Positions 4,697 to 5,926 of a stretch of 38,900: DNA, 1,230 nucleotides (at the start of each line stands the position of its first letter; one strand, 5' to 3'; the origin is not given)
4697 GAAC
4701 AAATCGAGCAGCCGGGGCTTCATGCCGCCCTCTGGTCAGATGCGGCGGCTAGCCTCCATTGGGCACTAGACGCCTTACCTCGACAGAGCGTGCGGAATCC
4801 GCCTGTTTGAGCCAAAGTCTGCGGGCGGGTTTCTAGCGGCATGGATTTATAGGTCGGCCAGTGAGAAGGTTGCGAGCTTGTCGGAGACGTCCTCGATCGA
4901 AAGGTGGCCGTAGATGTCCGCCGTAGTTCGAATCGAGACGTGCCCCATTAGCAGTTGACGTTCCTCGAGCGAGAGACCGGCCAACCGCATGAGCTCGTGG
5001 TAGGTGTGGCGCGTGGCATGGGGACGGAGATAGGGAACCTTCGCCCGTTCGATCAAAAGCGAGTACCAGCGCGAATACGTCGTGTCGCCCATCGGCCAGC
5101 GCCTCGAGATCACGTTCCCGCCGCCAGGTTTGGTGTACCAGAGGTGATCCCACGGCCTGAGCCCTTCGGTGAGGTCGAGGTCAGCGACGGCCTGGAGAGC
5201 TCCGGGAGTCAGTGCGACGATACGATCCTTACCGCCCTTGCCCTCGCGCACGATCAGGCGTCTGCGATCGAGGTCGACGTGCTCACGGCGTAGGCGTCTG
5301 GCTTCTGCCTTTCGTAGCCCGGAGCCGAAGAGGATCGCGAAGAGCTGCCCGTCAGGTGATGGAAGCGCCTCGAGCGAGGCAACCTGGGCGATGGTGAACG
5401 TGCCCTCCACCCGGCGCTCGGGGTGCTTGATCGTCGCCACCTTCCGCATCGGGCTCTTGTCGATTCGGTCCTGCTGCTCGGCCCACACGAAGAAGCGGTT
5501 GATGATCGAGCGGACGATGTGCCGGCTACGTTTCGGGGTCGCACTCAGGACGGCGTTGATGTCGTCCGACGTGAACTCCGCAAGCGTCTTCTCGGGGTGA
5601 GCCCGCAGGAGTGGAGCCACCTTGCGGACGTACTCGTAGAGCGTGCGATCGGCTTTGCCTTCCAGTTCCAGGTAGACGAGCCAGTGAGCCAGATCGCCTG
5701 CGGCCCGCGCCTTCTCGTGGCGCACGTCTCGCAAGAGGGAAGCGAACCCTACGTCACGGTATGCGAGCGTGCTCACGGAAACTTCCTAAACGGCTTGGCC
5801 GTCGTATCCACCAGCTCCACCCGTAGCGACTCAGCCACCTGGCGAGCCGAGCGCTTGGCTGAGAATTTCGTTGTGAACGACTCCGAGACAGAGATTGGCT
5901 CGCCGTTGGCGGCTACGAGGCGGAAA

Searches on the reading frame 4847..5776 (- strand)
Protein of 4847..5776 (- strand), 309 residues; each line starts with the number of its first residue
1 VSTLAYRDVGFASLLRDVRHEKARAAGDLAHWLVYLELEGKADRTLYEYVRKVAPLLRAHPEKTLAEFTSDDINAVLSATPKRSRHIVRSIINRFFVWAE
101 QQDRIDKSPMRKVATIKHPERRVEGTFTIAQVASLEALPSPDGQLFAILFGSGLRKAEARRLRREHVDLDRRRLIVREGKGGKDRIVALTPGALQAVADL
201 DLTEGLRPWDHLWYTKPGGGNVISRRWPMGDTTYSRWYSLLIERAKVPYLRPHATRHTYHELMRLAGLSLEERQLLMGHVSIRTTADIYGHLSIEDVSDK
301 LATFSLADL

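Call 45: search_protein_families(library=pfam, proteins=[window:4847-5776:-], max_evalue=0.01)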
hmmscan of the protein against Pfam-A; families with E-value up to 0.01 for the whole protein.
window:4847-5776:- (309 aa): 2 families
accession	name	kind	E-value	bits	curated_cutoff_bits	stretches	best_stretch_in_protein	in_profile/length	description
PF00589.27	Phage_integrase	-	2.7e-18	66.8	27.1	1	136-293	18-169/172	Phage integrase family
PF13495.12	Phage_int_SAM_4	-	2.6e-05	25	27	1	31-85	4-58/85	Phage integrase, N-terminal SAM-like domain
